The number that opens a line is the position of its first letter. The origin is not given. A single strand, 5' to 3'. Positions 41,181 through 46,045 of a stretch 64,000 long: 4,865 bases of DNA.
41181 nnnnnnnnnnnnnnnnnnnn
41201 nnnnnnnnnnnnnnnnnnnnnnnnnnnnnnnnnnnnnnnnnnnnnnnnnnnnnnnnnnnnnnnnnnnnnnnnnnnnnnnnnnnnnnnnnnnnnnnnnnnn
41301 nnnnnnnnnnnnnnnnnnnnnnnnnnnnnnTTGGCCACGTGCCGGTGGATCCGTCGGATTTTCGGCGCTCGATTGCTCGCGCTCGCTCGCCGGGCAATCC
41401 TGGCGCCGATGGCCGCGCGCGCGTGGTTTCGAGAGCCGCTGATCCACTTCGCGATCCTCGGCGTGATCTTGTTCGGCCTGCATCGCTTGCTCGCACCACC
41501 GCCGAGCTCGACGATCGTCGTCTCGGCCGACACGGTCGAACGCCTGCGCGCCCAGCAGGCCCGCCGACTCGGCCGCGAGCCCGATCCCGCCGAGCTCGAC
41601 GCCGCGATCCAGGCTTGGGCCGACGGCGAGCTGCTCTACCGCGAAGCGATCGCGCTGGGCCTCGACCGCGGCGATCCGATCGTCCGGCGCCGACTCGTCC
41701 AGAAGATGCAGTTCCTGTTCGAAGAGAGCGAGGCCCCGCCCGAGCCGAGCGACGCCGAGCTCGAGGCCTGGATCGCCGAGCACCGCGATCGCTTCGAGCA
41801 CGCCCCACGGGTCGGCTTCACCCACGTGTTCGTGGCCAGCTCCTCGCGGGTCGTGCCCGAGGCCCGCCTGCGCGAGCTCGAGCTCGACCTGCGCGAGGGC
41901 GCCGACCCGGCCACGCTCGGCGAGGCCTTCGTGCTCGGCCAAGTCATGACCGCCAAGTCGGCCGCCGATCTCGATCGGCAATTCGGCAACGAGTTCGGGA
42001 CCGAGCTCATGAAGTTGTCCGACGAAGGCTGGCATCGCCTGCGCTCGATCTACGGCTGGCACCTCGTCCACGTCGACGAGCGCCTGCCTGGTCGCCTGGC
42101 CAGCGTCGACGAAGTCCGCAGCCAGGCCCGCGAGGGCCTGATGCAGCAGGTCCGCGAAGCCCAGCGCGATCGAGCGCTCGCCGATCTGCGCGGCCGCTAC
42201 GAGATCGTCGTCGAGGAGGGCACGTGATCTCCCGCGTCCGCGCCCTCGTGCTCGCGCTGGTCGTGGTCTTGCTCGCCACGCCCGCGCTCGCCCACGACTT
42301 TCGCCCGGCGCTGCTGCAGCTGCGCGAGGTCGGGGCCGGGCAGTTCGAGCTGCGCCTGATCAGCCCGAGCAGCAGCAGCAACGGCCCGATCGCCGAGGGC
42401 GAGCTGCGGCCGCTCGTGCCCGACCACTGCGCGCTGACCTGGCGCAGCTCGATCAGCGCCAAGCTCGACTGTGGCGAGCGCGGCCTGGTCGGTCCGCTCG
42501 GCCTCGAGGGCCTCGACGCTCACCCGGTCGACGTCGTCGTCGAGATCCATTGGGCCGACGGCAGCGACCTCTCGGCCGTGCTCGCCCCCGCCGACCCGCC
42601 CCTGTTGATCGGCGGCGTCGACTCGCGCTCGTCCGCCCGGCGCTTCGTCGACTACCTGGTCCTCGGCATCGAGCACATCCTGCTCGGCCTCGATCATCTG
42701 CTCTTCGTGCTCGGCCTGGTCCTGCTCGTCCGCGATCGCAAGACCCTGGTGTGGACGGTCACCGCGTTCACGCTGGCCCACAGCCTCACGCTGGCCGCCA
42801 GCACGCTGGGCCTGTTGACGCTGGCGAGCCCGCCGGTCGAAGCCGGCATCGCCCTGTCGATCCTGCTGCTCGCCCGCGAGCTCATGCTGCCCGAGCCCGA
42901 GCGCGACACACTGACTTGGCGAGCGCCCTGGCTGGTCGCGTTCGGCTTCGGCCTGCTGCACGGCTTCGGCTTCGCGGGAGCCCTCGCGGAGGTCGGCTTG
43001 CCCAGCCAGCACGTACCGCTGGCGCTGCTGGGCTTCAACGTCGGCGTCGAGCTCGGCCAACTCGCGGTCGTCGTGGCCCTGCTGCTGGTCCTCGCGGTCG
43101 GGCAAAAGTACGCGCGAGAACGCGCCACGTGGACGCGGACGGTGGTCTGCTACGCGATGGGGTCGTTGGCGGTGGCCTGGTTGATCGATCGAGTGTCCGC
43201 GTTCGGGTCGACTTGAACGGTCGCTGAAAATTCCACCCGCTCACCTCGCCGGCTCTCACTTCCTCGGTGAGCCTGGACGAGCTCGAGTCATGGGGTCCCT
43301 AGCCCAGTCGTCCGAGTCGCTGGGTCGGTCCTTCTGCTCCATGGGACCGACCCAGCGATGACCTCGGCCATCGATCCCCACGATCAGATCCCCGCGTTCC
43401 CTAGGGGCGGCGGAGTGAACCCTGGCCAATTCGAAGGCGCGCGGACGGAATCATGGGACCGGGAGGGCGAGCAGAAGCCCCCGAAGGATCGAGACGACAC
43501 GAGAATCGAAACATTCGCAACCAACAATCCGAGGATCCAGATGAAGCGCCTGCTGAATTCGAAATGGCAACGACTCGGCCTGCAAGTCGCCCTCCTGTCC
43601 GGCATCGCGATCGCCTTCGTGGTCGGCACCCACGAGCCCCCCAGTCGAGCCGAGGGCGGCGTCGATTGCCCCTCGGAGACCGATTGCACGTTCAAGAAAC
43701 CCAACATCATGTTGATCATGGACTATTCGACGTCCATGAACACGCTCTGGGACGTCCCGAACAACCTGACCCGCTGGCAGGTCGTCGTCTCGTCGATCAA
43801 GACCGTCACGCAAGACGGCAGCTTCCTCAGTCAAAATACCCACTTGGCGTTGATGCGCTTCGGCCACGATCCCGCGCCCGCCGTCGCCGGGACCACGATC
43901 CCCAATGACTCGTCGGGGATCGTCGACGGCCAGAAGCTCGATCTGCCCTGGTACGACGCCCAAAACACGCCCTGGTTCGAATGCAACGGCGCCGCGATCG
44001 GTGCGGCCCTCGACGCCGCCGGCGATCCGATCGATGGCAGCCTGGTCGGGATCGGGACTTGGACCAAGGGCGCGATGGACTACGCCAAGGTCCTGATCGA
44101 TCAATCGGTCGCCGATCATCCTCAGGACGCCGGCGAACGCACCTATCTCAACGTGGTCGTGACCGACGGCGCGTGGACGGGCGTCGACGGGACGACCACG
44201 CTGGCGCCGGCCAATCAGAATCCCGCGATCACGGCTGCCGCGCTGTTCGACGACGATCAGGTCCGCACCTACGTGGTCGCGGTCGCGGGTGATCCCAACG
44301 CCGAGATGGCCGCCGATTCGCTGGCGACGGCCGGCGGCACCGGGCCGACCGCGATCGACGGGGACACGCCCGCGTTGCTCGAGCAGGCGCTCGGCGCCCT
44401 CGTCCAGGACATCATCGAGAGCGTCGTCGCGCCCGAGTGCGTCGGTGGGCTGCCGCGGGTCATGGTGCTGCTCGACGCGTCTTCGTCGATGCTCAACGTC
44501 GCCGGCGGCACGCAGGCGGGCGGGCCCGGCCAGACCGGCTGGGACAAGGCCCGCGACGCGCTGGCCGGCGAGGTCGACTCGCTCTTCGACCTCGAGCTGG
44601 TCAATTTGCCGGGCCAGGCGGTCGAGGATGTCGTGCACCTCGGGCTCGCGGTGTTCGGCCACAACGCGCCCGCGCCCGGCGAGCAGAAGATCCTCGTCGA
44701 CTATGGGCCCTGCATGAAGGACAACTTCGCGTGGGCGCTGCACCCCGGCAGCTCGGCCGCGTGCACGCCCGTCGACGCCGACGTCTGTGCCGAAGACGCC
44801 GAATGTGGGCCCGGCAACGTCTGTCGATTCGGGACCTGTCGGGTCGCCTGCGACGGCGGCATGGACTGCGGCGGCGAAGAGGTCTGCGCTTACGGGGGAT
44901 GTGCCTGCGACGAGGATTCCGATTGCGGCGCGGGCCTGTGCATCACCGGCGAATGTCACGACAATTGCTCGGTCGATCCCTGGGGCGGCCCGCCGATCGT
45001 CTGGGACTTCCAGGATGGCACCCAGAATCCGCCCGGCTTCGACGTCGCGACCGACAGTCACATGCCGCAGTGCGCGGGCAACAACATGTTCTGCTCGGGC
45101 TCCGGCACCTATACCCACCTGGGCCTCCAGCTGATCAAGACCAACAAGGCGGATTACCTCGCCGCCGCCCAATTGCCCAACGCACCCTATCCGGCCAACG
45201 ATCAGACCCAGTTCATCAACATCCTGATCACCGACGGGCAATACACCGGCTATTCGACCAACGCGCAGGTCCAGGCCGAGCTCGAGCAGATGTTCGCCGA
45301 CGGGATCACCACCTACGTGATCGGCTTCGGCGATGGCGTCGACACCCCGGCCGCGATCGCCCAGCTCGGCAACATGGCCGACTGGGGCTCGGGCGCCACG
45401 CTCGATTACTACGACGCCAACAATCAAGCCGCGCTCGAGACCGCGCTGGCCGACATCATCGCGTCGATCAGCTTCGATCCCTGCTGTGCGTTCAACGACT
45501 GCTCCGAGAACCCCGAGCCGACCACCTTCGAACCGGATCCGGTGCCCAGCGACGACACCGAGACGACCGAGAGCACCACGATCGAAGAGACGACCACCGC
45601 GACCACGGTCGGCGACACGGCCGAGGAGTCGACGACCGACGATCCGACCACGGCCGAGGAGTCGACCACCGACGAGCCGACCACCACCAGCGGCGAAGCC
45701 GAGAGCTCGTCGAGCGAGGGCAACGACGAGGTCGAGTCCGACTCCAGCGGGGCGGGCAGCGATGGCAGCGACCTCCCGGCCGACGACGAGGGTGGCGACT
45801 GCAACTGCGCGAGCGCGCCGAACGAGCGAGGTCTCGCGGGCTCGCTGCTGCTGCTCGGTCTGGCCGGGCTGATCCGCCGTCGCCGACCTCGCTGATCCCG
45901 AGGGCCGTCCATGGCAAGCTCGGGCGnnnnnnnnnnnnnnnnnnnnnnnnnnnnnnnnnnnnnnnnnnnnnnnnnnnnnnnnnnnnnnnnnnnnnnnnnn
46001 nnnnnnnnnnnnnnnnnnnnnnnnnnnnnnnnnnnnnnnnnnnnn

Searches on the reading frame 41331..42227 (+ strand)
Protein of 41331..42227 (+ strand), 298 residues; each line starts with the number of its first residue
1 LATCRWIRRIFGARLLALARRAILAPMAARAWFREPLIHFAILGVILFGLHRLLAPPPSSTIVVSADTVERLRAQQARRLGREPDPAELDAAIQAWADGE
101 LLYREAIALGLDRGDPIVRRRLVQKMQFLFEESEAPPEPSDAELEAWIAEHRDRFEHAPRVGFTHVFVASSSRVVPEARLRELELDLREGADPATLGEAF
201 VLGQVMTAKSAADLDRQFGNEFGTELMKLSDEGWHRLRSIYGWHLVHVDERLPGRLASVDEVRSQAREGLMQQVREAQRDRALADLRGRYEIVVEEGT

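Call 59: search_protein_families(library=pfam, proteins=[window:41331-42227:+], max_evalue=0.001)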
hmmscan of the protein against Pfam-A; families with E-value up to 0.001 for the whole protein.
window:41331-42227:+ (298 aa): 1 family
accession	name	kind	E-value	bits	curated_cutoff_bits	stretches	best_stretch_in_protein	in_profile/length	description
PF13145.12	Rotamase_2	-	1.3e-07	32.9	27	1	139-263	1-120/121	PPIC-type PPIASE domain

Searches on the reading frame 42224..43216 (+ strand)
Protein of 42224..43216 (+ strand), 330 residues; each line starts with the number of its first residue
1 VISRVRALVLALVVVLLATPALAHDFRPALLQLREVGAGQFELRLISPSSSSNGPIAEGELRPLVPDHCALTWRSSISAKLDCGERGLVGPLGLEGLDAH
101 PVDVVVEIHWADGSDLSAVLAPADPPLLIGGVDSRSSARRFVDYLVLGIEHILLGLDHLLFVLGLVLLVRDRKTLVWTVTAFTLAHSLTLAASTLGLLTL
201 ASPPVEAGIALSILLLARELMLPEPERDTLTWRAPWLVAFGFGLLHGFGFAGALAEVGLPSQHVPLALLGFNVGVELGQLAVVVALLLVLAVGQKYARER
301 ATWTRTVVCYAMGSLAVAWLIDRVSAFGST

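Call 59: search_protein_families(library=pfam, proteins=[window:42224-43216:+], max_evalue=0.001)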
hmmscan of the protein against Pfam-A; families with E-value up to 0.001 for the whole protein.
window:42224-43216:+ (330 aa): 2 families
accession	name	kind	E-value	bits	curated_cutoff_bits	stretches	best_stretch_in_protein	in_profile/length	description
PF13795.12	HupE_UreJ_2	-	1.6e-46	158.3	24.5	1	144-294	1-153/156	HupE / UreJ protein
PF04955.18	HupE_UreJ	-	1.4e-08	34.9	23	1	145-291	22-155/179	HupE / UreJ protein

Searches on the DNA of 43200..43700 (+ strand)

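Call 8: search_rna_families(source=window, start=43200, end=43700, threshold=evalue, max_evalue=10, show_alignments=3)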
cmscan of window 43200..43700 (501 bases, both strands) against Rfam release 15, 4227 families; matches with E-value up to 10: 4.
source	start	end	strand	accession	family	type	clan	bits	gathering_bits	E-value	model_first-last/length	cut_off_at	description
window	43319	43376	+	RF01066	6C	Cis-reg;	-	19.4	47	3.5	1-75/75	no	6C RNA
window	43621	43678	-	RF01132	sR48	Gene; snRNA; snoRNA; CD-box;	-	14.2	40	7.9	1-59/59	no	Small nucleolar RNA sR48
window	43282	43376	-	RF01528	CC3513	Gene; sRNA;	-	13.3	40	5.8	1-176/176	no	caulobacter sRNA CC3513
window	43286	43388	+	RF02832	Scr5676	Gene; sRNA;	-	13.1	56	8.2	1-130/130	no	Streptomyces RNA 5676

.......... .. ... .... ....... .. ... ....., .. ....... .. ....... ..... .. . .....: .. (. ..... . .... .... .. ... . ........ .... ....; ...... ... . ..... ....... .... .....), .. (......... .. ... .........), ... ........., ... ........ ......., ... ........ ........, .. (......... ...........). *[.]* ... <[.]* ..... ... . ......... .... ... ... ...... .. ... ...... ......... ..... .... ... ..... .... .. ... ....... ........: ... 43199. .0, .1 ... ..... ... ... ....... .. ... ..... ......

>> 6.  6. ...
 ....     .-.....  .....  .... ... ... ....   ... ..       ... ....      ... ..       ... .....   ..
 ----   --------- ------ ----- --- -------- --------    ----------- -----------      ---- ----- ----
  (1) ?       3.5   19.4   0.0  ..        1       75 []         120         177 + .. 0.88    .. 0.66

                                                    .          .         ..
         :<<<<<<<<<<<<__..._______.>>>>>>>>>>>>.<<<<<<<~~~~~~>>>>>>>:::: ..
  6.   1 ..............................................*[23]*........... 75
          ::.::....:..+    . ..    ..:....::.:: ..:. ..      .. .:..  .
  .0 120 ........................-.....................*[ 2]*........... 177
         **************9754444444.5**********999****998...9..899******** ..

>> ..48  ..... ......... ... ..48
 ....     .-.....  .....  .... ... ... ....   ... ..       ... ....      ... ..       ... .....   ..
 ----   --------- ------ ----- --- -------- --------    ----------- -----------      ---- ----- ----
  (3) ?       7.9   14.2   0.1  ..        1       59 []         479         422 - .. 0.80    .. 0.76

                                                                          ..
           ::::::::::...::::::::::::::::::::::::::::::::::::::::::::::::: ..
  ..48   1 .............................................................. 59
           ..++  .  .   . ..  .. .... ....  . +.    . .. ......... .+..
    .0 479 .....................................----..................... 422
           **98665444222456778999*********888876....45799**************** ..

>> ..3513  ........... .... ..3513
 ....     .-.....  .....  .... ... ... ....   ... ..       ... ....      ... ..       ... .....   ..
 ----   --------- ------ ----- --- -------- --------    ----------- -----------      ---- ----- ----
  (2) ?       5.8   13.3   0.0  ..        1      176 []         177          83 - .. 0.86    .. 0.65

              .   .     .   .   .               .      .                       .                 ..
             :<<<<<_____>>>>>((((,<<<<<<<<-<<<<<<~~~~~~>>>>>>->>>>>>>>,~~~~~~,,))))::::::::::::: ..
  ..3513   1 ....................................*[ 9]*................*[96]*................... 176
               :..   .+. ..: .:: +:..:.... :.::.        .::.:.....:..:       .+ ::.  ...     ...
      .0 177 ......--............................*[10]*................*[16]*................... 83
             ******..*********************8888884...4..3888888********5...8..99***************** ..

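Call 39: search_dna_similar(query=window:43405-43500:+, collection=plasmids, mode=distant, max_evalue=0.01)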
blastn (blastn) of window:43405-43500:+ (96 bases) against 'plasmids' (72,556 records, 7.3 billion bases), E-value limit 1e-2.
No match.

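Call 75: search_dna_similar(query=window:43405-43500:+, collection=phages, mode=distant, max_evalue=0.01)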
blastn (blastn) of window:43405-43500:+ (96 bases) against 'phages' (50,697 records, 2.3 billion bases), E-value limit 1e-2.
No match.

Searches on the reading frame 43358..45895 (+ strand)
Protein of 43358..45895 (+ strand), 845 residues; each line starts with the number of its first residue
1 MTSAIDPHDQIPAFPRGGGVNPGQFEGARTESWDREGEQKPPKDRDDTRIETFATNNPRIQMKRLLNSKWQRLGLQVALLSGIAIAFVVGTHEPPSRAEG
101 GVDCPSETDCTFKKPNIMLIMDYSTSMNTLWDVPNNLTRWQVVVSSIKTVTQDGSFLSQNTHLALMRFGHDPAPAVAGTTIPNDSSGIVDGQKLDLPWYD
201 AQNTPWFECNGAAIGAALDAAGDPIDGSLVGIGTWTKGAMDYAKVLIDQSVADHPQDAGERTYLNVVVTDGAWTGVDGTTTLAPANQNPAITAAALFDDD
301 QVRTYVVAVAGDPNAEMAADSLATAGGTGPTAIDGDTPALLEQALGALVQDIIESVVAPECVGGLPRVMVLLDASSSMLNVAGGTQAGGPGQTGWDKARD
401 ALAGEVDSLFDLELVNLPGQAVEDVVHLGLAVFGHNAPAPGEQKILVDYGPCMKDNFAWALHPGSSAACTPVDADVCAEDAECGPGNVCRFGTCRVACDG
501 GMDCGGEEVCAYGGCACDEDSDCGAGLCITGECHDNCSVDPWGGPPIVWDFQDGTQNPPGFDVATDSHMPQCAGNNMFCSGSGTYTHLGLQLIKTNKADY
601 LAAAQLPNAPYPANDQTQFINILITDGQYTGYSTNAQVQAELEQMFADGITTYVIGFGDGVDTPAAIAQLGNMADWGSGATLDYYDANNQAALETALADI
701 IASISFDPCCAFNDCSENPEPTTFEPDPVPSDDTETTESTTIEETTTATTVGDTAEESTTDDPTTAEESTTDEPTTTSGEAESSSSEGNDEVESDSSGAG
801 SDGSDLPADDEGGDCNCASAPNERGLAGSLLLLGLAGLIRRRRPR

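Call 21: find_encoding_contigs(protein=window:43541-45895:+, flank=10000, max_places=10)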
Protein window:43541-45895:+ (784 aa): no gene with exactly this product is on record in the collection.

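Call 23: find_encoding_contigs(protein=window:43358-45895:+, flank=10000, max_places=10)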
Protein window:43358-45895:+ (845 aa): no gene with exactly this product is on record in the collection.

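Call 24: find_homologous_proteins(query=window:43541-45895:+)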
Query window:43541-45895:+ (784 aa): 243 proteins with E <= 0.001 among 8000 candidates; the best 120 are listed.
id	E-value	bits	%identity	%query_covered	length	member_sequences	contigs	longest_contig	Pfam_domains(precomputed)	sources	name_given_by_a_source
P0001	0.0e+0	1801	100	100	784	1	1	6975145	PF00092.35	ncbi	ncbi:MYXO-CTERM sorting domain-containing protein [Nannocystaceae bacterium ST9]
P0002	0.0e+0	1395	79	100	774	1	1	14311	PF00092.35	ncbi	-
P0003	0.0e+0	1372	77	97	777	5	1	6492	PF00092.35,PF13519.13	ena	-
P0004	0.0e+0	1249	73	100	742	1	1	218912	PF00092.35,PF13519.13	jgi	jgi:MYXO-CTERM domain-containing protein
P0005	0.0e+0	1161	80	52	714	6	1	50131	PF00092.35,PF13519.13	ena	-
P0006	0.0e+0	1154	86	48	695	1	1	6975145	PF00092.35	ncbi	ncbi:MYXO-CTERM sorting domain-containing protein [Nannocystaceae bacterium ST9]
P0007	0.0e+0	1151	82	52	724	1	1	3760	PF00092.35,PF13519.13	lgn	-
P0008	0.0e+0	1150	81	52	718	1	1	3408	PF00092.35,PF13519.13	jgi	jgi:MYXO-CTERM domain-containing protein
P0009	0.0e+0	1146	82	52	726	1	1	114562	PF00092.35,PF13519.13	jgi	jgi:MYXO-CTERM domain-containing protein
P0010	0.0e+0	1137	80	52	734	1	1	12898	PF00092.35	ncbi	-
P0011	0.0e+0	1126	70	85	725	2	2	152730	PF00092.35,PF13519.13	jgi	jgi:MYXO-CTERM domain-containing protein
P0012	0.0e+0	1089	79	52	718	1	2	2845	PF00092.35,PF13519.13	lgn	-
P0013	0.0e+0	1085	77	52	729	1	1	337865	PF00092.35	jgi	jgi:MYXO-CTERM domain-containing protein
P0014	0.0e+0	1062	62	100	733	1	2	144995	PF00092.35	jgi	jgi:MYXO-CTERM domain-containing protein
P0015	0.0e+0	1017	70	77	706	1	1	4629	PF00092.35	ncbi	-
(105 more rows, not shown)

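Call 25: find_encoding_contigs(protein=P0002, flank=3000, max_places=3)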
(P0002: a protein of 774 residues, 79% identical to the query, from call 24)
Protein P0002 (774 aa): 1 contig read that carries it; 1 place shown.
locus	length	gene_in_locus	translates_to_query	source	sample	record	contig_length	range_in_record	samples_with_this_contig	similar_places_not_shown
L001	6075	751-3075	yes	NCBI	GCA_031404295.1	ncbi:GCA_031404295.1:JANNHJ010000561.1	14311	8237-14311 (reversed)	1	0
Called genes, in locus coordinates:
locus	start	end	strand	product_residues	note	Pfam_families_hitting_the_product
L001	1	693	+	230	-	?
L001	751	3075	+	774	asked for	PF00092:VWA (faint)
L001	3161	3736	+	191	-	PF06889:DUF1266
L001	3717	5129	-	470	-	PF13483:Lactamase_B_3, PF12706:Lactamase_B_2 (weak)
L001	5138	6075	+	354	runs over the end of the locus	PF04055:Radical_SAM, PF13353:Fer4_12 (weak)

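Call 26: find_encoding_contigs(protein=P0004, flank=3000, max_places=3)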
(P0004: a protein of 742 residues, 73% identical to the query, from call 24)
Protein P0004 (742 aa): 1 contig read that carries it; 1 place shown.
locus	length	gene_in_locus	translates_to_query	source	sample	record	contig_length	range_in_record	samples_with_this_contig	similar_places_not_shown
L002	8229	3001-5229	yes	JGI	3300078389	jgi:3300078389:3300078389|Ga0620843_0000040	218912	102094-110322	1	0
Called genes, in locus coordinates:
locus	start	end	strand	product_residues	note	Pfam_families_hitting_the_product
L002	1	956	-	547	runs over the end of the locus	-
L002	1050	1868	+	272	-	PF13145:Rotamase_2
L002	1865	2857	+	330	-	PF13795:HupE_UreJ_2, PF04955:HupE_UreJ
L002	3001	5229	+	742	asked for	PF00092:VWA (faint), PF13519:VWA_2 (faint)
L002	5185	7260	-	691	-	PF00015:MCPsignal, PF00989:PAS, PF13188:PAS_8 (faint), PF08448:PAS_4, PF13426:PAS_9, PF00512:HisKA, PF02518:HATPase_c, PF00072:Response_reg, +1 more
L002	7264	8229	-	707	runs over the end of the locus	PF00072:Response_reg, PF00989:PAS, PF08448:PAS_4, PF13188:PAS_8 (weak), PF13426:PAS_9, PF24820:Diguanyl_cycl_sensor (weak), PF02518:HATPase_c, PF00072:Response_reg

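Call 27: find_encoding_contigs(protein=P0006, flank=3000, max_places=3)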
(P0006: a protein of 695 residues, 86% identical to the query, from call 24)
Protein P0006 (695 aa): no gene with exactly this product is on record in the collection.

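Call 34: find_related_loci(query=window:43541-45895:+, collection=genome_contigs, flank=10000)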
Query window:43541-45895:+ (784 aa) in genome_contigs; peptide patterns used: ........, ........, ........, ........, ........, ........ (x = any residue, [..] = any of these).
60 stretches matched a pattern; 24 encode a relative of the query (tblastn E <= 1e-3); 24 distinct loci.
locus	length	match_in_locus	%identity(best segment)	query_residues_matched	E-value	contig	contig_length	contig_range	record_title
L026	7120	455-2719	76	1-762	0e+0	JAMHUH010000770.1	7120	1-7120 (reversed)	MAG: Nannocystaceae bacterium isolate ST_AS_metabat.41 k201_2079154, whole genome shotgun sequence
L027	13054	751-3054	79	1-778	0e+0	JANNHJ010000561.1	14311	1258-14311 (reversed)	MAG: Myxococcales bacterium isolate SOY_6_C_metabat_27 SOY_6_C_k141_3776795, whole genome shotgun sequence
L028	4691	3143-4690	81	1-583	0e+0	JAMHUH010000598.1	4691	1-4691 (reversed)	MAG: Nannocystaceae bacterium isolate ST_AS_metabat.41 k201_1600194, whole genome shotgun sequence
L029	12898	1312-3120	80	1-670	0e+0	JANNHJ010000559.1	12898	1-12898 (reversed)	MAG: Myxococcales bacterium isolate SOY_6_C_metabat_27 SOY_6_C_k141_2371122, whole genome shotgun sequence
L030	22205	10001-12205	47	1-778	0e+0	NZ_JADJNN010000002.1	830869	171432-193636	MAG: Nannocystis sp. isolate EsbW_18-Q3-R4-48_MAXAC.145 tig00001597-10-8303930, whole genome shotgun sequence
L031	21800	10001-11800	51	1-669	0e+0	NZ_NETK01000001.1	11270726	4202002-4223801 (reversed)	Nannocystis exedens strain DSM 71 utg0, whole genome shotgun sequence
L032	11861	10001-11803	48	1-660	4e-173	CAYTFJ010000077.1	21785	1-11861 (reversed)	MAG TPA_asm: uncultured Nannocystaceae bacterium isolate binchicken_co67_210 genome assembly, contig: NODE_2396_length_2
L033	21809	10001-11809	49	1-676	9e-173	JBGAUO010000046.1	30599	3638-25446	MAG: Nannocystis sp. isolate MAG_AAO_AS.74 AAOAS-74_NODE_46_length_30599_cov_4.936996, whole genome shotgun sequence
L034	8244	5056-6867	65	1-672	4e-165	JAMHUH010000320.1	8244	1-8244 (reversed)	MAG: Nannocystaceae bacterium isolate ST_AS_metabat.41 k201_955886, whole genome shotgun sequence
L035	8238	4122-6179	66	1-778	1e-156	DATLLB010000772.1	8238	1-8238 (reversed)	MAG TPA_asm: Enhygromyxa sp. isolate SMAG_U13737 k141_131261, whole genome shotgun sequence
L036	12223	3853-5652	51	1-671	0e+0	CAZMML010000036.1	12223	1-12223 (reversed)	MAG TPA_asm: uncultured Nannocystis sp. isolate binchicken_co118_275 genome assembly, contig: NODE_5917_length_12223_cov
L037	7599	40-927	71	334-669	6e-151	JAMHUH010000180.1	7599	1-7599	MAG: Nannocystaceae bacterium isolate ST_AS_metabat.41 k201_2306372, whole genome shotgun sequence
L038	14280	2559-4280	44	27-666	1e-135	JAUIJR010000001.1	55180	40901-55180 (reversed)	MAG: Polyangia bacterium isolate Co_bin.322 NODE_4286_length_55180_cov_1.583111, whole genome shotgun sequence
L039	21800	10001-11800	52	1-669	0e+0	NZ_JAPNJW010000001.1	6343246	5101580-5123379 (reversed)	Nannocystis sp. RBIL2 ctg.s1.000000F, whole genome shotgun sequence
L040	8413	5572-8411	54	6-669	2e-121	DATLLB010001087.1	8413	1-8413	MAG TPA_asm: Enhygromyxa sp. isolate SMAG_U13737 k141_2700590, whole genome shotgun sequence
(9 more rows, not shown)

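Call 62: search_protein_families(library=pfam, proteins=[window:43541-45895:+], max_evalue=0.01)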
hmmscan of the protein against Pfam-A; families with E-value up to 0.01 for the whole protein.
window:43541-45895:+ (784 aa): 3 families
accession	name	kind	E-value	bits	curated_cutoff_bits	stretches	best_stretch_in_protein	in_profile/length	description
PF00092.34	VWA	-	9.4e-10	39.4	23.8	0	554-602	101-145/174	von Willebrand factor type A domain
PF13519.12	VWA_2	-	0.00014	22.9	27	0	56-112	1-50/107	von Willebrand factor type A domain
PF04706.18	Dickkopf_N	-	0.0042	17.8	25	1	402-433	19-50/51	Dickkopf N-terminal cysteine-rich region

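Call 63: search_protein_families(library=ncbifam, proteins=[window:43541-45895:+], max_evalue=0.01)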
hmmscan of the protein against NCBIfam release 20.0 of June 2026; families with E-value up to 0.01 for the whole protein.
window:43541-45895:+ (784 aa): 1 family
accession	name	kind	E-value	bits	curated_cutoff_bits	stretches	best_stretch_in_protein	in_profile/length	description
TIGR03901.2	MYXO-CTERM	domain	8.6e-05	22.8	20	1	750-782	1-33/34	MYXO-CTERM sorting domain-containing protein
